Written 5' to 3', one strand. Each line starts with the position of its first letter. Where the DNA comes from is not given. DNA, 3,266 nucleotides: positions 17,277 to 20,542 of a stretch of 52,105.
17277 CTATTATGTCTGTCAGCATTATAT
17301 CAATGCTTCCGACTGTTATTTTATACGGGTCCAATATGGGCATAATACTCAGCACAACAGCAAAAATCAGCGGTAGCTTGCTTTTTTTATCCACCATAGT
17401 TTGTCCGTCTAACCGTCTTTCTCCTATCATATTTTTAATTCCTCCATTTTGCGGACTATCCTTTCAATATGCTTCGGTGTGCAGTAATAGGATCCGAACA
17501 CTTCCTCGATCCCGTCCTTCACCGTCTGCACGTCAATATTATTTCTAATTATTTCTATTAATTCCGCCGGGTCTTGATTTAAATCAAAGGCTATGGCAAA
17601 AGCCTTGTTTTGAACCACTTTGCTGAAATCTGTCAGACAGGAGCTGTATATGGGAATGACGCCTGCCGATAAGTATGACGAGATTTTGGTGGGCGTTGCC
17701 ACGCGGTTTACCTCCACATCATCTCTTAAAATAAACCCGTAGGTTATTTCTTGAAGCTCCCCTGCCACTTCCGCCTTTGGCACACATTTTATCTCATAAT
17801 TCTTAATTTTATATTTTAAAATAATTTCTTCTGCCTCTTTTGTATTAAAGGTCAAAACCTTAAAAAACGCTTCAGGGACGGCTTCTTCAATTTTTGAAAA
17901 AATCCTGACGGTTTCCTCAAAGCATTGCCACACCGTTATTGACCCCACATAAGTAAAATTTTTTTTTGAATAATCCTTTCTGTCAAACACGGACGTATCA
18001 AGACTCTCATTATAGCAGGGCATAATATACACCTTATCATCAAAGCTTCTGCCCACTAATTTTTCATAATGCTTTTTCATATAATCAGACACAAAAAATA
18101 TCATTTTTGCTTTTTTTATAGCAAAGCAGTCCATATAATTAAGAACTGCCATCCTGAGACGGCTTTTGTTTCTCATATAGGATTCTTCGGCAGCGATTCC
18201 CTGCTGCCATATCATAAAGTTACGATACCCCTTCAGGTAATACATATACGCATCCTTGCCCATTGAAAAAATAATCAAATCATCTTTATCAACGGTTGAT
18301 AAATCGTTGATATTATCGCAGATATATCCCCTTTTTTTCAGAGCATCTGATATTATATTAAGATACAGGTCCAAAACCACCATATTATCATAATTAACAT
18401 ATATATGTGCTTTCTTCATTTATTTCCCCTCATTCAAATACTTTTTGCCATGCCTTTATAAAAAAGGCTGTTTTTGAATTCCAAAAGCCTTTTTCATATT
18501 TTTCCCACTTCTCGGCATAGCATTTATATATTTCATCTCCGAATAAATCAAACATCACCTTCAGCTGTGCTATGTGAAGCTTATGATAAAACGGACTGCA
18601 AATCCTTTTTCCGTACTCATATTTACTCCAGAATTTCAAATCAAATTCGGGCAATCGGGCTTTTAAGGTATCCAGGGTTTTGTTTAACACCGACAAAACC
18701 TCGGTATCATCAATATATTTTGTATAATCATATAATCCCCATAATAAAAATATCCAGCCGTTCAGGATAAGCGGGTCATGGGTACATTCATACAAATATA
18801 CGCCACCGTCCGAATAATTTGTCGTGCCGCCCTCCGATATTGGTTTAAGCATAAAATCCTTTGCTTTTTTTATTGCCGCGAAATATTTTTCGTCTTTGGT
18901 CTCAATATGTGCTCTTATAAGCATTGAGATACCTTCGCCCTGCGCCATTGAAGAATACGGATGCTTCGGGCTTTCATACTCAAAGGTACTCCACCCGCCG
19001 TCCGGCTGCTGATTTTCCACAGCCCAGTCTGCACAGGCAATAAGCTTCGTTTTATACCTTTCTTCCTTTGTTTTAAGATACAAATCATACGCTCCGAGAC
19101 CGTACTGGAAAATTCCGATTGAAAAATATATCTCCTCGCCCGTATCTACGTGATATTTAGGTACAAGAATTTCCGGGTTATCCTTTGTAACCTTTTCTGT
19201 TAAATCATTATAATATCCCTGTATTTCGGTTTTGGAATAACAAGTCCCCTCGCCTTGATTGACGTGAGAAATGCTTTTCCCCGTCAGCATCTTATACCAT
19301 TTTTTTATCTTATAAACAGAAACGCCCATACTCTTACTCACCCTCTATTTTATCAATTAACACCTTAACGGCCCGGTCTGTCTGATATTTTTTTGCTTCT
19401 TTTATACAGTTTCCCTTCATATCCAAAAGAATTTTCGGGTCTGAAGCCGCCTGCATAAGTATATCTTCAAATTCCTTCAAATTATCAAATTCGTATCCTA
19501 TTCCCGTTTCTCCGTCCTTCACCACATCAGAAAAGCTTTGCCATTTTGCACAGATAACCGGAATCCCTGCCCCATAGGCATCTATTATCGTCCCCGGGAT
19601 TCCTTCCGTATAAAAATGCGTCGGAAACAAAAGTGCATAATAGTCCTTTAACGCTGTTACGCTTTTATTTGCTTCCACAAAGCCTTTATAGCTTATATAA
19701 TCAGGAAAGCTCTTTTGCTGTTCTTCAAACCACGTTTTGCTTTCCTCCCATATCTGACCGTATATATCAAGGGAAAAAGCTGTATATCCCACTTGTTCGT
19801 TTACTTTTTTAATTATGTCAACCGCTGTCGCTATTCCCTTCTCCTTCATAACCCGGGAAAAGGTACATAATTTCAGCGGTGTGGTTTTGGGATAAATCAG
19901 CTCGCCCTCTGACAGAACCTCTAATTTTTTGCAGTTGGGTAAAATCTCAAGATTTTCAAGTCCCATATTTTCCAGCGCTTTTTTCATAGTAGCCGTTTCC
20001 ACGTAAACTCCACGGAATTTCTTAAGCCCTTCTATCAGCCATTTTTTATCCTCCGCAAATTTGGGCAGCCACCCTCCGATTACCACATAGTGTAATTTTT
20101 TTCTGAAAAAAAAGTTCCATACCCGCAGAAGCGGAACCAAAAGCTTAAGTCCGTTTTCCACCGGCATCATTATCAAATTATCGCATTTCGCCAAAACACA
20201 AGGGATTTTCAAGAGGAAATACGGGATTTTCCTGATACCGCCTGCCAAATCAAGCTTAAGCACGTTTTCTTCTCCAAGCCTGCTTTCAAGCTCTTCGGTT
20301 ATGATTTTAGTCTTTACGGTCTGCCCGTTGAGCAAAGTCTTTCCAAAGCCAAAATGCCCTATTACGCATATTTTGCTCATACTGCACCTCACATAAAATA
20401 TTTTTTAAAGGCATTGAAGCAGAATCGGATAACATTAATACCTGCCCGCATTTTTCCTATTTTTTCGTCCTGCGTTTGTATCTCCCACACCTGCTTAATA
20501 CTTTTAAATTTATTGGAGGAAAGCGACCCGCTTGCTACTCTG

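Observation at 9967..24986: A 15-kb, 14-gene Wzx/Wzy polysaccharide operon with an unusual tailoring set, next to the replication origin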

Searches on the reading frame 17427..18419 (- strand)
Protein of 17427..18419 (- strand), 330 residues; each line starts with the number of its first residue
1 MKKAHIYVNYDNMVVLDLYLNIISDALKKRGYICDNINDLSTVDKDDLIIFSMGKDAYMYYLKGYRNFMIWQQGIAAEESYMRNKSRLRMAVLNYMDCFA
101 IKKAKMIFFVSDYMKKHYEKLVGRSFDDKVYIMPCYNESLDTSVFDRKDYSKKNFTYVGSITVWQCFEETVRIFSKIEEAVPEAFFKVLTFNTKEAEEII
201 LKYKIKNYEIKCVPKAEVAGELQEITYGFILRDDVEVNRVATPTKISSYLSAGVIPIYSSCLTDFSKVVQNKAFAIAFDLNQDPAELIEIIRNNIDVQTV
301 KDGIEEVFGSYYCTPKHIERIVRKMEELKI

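Call 4: search_protein_families(library=pfam, proteins=[window:17427-18419:-], max_evalue=0.01)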
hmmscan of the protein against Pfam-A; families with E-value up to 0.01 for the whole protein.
window:17427-18419:- (330 aa): 0 families

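Call 7: search_protein_families(library=ncbifam, proteins=[window:17427-18419:-], max_evalue=0.01)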
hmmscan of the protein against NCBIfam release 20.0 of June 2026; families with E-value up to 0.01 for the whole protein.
window:17427-18419:- (330 aa): 1 family
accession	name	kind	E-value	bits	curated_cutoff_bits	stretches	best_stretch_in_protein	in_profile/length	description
NF047676.1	TeichurnBiosyTuaH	equivalog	0.00033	19.7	550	1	70-291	128-348/384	teichuronic acid biosynthesis protein TuaH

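Call 27: search_protein_families(library=pfam, proteins=[window:17427-18419:-], max_evalue=10)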
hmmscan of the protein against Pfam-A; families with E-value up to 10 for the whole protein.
window:17427-18419:- (330 aa): 0 families

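Call 68: search_solved_structures(query=A3, max_evalue=1)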
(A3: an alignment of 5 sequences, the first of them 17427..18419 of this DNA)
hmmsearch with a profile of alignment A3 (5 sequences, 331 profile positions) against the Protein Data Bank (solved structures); distinct sequences matched with E-value up to 1: 8.
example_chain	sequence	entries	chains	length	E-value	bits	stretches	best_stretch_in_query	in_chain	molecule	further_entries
5apq_A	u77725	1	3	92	0.14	14.5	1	281-326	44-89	GENERAL CONTROL PROTEIN GCN4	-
6cv0_A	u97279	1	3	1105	0.16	14.4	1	264-329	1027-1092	Spike glycoprotein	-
2xzr_A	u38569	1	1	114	0.16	14.3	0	284-327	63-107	IMMUNOGLOBULIN-BINDING PROTEIN EIBD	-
3zmf_A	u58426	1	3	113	0.37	13.2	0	294-326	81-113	GENERAL CONTROL PROTEIN GCN4, PUTATIVE INNER MEMBRANE PROTEIN, GENERAL CONTROL PROTEIN GCN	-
2wpr_A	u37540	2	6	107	0.43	13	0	275-327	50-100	TRIMERIC AUTOTRANSPORTER ADHESIN FRAGMENT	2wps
2yo2_A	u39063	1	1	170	0.49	12.8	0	295-327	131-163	GENERAL CONTROL PROTEIN GCN4, PUTATIVE INNER MEMBRANE PROTEIN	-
3wpo_A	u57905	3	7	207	0.7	12.3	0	293-327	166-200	Trimeric autotransporter adhesin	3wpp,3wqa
2yny_A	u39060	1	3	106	0.88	11.9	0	296-326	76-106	GENERAL CONTROL PROTEIN GCN4, PUTATIVE INNER MEMBRANE PROTEIN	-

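Call 79: find_homologous_proteins(query=window:17427-18419:-, max_evalue=0.00001)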
Query window:17427-18419:- (330 aa): 570 proteins with E <= 0.00001 among 2231 candidates; the best 120 are listed.
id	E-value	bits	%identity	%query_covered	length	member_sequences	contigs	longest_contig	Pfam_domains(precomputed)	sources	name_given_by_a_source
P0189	5.9e-216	734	100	100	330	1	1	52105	-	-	-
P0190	4.6e-134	465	62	100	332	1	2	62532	-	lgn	-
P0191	7.1e-129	448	61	100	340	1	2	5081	-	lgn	-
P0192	5.9e-125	435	59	97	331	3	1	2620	-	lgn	-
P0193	1.2e-124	434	59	97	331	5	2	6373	-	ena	-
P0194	4.6e-124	432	58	98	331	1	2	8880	-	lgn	-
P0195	5.5e-124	432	59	97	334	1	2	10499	-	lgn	-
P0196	1.4e-123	430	58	98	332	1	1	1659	-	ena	-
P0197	1.7e-123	430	58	97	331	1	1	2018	-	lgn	-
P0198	1.9e-123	430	57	98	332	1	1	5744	-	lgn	-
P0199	2.3e-123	430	58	98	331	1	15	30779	-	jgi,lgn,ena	-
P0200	2.8e-123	429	58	99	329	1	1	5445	-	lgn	-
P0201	4.6e-123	429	57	99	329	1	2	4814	-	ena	-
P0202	5.1e-123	428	57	99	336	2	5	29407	-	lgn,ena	-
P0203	6.0e-123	428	58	97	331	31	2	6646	-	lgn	-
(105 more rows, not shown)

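Call 87: predict_structure(alignment_id=A5)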
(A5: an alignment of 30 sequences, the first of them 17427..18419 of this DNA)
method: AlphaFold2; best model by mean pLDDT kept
length: 330 residues; sequences in the alignment: 30
mean_pLDDT: 92.4   pTM: 0.88
mean pLDDT of the five models: 92.4, 92.1, 91.4, 91.0, 85.5
residues with pLDDT >= 90: 258; 70-90: 65; 50-70: 7; < 50: 0
segments of 3 or more residues with pLDDT < 50: none
pLDDT, mean of each block of 10 residues (from residue 1): 87 71 96 94 95 93 97 86 90 95 96 95 96 91 91 93 83 97 97 96 98 90 95 87 88 96 92 92 92 92 96 96 96
secondary structure, 60 per line:
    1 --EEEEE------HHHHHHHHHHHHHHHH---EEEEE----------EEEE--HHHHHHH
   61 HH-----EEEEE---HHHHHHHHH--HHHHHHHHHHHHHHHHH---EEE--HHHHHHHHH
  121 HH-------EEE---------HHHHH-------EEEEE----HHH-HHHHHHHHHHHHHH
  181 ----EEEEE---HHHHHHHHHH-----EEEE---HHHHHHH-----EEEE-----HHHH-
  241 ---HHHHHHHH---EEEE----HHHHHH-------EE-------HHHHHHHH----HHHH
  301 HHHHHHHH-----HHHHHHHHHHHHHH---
elements in order: E3-7 H14-29 E33-37 E48-51 H54-62 E68-72 H76-84 H87-103 E107-109 H112-122 E130-132 H142-146 E154-158 H167-180 E185-189 H193-202 E208-211 H215-221 E227-230 H236-239 H244-251 E255-258 H263-268 H285-292 H297-308 H314-327

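Call 89: fold_search(model_id=the predicted structure, library=pdb)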
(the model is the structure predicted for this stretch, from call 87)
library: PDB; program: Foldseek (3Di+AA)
matches with E <= 10: 1749; with E <= 0.001: 346
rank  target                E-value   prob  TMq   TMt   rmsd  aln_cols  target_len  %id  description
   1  6tvp_A                4.7e-11  1.00  0.68  0.59   6.2       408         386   10  Structure of Mycobacterium smegmatis alpha-maltose-1-phosphate synthase GlgM (released 2020-04-22)
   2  8jjn_A                7.4e-11  1.00  0.61  0.63   5.7       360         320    8  Structure of SenB in complex with UDP-Glc and PO4- at 1.98 Angstroms resolution (released 2024-02-07)
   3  8k5u_B                7.9e-11  1.00  0.63  0.65   5.4       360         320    9  Se-glycosyltransferase RsSenB (released 2024-02-07)
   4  8k5u_A                2.1e-10  1.00  0.65  0.67   5.0       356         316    9  Se-glycosyltransferase RsSenB (released 2024-02-07)
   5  8jjn_C                2.6e-10  1.00  0.65  0.65   5.5       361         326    8  Structure of SenB in complex with UDP-Glc and PO4- at 1.98 Angstroms resolution (released 2024-02-07)
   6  8rz3_A                4.8e-10  1.00  0.58  0.59   6.2       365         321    8  Structures of Se- glycosyltransferase SenB from Variovorax paradoxus (released 2024-09-11)
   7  8rz3_B                5.4e-10  1.00  0.60  0.62   5.9       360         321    8  Structures of Se- glycosyltransferase SenB from Variovorax paradoxus (released 2024-09-11)
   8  3c48_B                5.4e-10  1.00  0.44  0.38  10.4       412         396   10  Structure of the retaining glycosyltransferase MshA: The first step in mycothiol biosynthesis. Organism: Corynebacteri (released 2008-03-25)
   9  6tvp_B                7.1e-10  1.00  0.68  0.59   6.1       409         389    9  Structure of Mycobacterium smegmatis alpha-maltose-1-phosphate synthase GlgM (released 2020-04-22)
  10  8jjt_C                7.1e-10  1.00  0.64  0.65   5.5       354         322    8  Structure of SenB in complex with UDP-GlcNAc at 1.88 Angstroms resolution (released 2024-02-07)
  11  8jjq_A                8.9e-10  1.00  0.65  0.66   5.5       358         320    8  Structure of SenB in complex with UDP-GalNAc at 1.64 Angstroms resolution (released 2024-02-07)
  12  3mbo_B                8.9e-10  1.00  0.68  0.62   5.9       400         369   13  Crystal Structure of the Glycosyltransferase BaBshA bound with UDP and L-malate (released 2010-09-29)
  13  5d01_B                1.3e-09  1.00  0.71  0.65   6.0       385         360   12  Crystal structure of BshA from B. subtilis complexed with N-acetylglucosaminyl-malate (released 2016-09-07)
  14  3mbo_C                1.4e-09  1.00  0.68  0.61   6.4       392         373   11  Crystal Structure of the Glycosyltransferase BaBshA bound with UDP and L-malate (released 2010-09-29)
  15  3rhz_B                1.4e-09  1.00  0.65  0.66   5.3       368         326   13  Structure and functional analysis of a new subfamily of glycosyltransferases required for glycosylation of serine-rich (released 2011-06-01)
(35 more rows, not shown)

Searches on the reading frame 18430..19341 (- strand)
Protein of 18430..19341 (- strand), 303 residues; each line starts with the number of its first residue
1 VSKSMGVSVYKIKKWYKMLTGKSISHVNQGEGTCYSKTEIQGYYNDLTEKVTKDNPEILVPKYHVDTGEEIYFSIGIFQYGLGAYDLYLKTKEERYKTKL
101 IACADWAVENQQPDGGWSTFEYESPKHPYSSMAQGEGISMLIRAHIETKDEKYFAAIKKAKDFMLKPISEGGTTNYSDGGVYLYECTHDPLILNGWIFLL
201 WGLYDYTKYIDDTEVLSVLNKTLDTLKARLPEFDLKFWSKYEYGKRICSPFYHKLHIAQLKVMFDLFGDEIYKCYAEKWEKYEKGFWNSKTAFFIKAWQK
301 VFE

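Call 4: search_protein_families(library=pfam, proteins=[window:18430-19341:-], max_evalue=0.01)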
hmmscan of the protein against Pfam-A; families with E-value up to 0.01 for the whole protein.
window:18430-19341:- (303 aa): 3 families
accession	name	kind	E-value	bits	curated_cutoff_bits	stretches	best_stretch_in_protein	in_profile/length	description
PF06662.19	C5-epim_C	-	2.2e-38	132.1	23.3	1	129-281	26-188/188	D-glucuronyl C5-epimerase C-terminus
PF09492.16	Pec_lyase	-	0.00024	20.9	22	0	86-120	50-84/292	Pectic acid lyase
PF07470.19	Glyco_hydro_88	-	0.00044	19.8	26.6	0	33-118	40-119/352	Glycosyl Hydrolase Family 88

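Call 7: search_protein_families(library=ncbifam, proteins=[window:18430-19341:-], max_evalue=0.01)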
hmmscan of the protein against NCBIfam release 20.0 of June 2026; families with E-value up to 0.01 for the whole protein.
window:18430-19341:- (303 aa): 1 family
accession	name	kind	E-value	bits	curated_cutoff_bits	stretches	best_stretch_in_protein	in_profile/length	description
TIGR02474.1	pec_lyase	equivalog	0.0012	18.6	189.8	0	87-122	57-92/295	pectate lyase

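Call 51: search_solved_structures(query=window:18430-19341:-, max_evalue=0.01)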
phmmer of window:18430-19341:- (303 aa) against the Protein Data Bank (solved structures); distinct sequences matched with E-value up to 0.01: 6.
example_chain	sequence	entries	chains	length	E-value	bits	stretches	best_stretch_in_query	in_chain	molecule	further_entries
6hzz_A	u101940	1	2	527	8.8e-16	61.6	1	97-285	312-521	D-glucuronyl C5-epimerase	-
4pw2_A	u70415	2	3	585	9.6e-16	61.5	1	95-285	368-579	D-glucuronyl C5 epimerase B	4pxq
6i01_A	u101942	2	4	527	2.7e-15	60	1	97-285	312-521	D-glucuronyl C5-epimerase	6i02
1gsz_A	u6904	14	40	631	0.0022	20.9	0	78-127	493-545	SQUALENE--HOPENE CYCLASE | SQUALENE-HOPENE CYCLASE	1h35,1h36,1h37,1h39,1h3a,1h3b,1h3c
3sqc_A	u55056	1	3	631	0.0025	20.7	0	78-127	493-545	SQUALENE--HOPENE CYCLASE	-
2sqc_A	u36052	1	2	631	0.0034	20.3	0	78-127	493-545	SQUALENE-HOPENE CYCLASE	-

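Call 70: search_solved_structures(query=window:18430-19341:-, max_evalue=1e-10, show_alignments=1)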
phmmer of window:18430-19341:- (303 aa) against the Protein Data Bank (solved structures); distinct sequences matched with E-value up to 1e-10: 3.
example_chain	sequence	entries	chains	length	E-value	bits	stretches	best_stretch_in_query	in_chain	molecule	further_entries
6hzz_A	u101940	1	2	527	8.8e-16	61.6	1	97-285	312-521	D-glucuronyl C5-epimerase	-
4pw2_A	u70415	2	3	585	9.6e-16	61.5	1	95-285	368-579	D-glucuronyl C5 epimerase B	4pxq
6i01_A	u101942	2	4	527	2.7e-15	60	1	97-285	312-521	D-glucuronyl C5-epimerase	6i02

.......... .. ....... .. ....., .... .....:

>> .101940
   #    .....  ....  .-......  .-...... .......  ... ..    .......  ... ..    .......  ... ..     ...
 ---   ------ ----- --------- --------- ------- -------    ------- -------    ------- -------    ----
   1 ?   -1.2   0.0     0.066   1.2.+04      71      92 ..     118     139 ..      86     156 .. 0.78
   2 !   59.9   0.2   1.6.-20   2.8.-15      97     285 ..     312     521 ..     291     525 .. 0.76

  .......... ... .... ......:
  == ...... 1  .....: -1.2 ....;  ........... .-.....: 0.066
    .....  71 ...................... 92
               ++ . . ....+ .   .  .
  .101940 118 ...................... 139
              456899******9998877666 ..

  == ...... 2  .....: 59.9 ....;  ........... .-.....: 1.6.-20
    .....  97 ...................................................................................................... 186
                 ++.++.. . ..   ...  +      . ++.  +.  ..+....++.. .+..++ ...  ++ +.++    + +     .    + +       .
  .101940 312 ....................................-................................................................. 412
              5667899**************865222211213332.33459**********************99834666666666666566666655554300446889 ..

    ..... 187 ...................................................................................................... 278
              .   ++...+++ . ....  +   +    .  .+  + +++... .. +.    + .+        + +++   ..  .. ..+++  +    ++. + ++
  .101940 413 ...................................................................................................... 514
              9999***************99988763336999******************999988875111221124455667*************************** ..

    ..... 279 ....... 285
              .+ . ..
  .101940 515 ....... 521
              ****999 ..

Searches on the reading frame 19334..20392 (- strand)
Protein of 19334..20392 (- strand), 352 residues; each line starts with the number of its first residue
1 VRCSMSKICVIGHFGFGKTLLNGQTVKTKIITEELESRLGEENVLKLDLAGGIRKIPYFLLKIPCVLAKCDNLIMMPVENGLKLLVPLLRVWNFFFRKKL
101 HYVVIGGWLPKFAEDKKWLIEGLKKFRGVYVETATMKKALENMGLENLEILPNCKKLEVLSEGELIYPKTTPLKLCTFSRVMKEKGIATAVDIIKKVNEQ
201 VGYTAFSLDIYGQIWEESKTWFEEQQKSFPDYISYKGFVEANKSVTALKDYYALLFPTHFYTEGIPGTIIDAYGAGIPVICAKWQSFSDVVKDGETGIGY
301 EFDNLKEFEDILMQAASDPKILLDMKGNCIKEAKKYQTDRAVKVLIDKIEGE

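Call 4: search_protein_families(library=pfam, proteins=[window:19334-20392:-], max_evalue=0.01)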
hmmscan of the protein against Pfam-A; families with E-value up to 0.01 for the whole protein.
window:19334-20392:- (352 aa): 3 families
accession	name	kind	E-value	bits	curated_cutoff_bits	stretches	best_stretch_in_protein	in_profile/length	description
PF00534.26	Glycos_transf_1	-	2.1e-13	50.6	26.4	1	170-335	13-171/172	Glycosyl transferases group 1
PF13692.12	Glyco_trans_1_4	-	4.6e-13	50.1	27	1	175-315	4-139/142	Glycosyl transferases group 1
PF13524.12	Glyco_trans_1_2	-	0.0097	16.3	25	0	204-321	13-117/144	Glycosyl transferase-like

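Call 7: search_protein_families(library=ncbifam, proteins=[window:19334-20392:-], max_evalue=0.01)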
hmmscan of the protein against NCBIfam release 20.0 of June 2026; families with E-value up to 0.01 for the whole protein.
window:19334-20392:- (352 aa): 14 families
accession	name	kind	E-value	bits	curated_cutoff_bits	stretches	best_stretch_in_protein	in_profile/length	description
NF047880.1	glyco_SdgA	exception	1.6e-08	33.6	800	1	120-341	263-479/488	serine-aspartate repeat adhesin O-glycosyltransferase SdgA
NF049988.1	MGlcDAGSynMgs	equivalog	5.3e-08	32.6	400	1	179-342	220-377/398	alpha-monoglucosyldiacylglycerol synthase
NF007396.0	PRK09922.1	equivalog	9.1e-08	31.4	385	1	189-318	198-326/361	lipopolysaccharide 1,6-galactosyltransferase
TIGR02918.1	TIGR02918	equivalog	5.4e-07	28.7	574.6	1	132-298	277-439/500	accessory Sec system glycosyltransferase GtfA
TIGR04005.1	wcaL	equivalog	1.4e-06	27.5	537.6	1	169-298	219-350/406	colanic acid biosynthesis glycosyltransferase WcaL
NF041876.1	EPS_EpsE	equivalog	4.6e-06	26.1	400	1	137-329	177-372/389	exopolysaccharide biosynthesis GT4 family glycosyltransferase EpsE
NF053513.1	Gtran_IagA_BgsA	equivalog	5.3e-05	22.4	460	1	181-319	170-300/333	LTA glycolipid anchor biosynthesis glycosyltransferase, IagA/BgsA family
TIGR03088.1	stp2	hypoth_equivalog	0.00011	21.4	409.05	1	261-322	281-342/374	TIGR03088 family PEP-CTERM/XrtA system glycosyltransferase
TIGR03999.1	thiol_BshA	equivalog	0.00014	20.9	273.7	1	185-343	212-364/375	N-acetyl-alpha-D-glucosaminyl L-malate synthase BshA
NF047684.1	TeichurnBiosyTuaC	equivalog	0.00019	20.5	550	1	175-292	221-329/391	teichuronic acid biosynthesis protein TuaC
TIGR03449.1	mycothiol_MshA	equivalog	0.00065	18.7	462.5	1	261-346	312-397/406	D-inositol-3-phosphate glycosyltransferase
NF046085.1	XrtY_assoc_Gly1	equivalog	0.00065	18.7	400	1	146-324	182-355/387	XrtY-associated glycosyltransferase XYAG1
NF047881.1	glyco_SdgB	exception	0.0011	17.7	800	1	116-339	265-483/496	serine-aspartate repeat adhesin O-glycosyltransferase SdgB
NF038229.1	Glyco4_Geo_Pelo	equivalog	0.0065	15.5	400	1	262-321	247-304/338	GPMC system family 4 glycosyltransferase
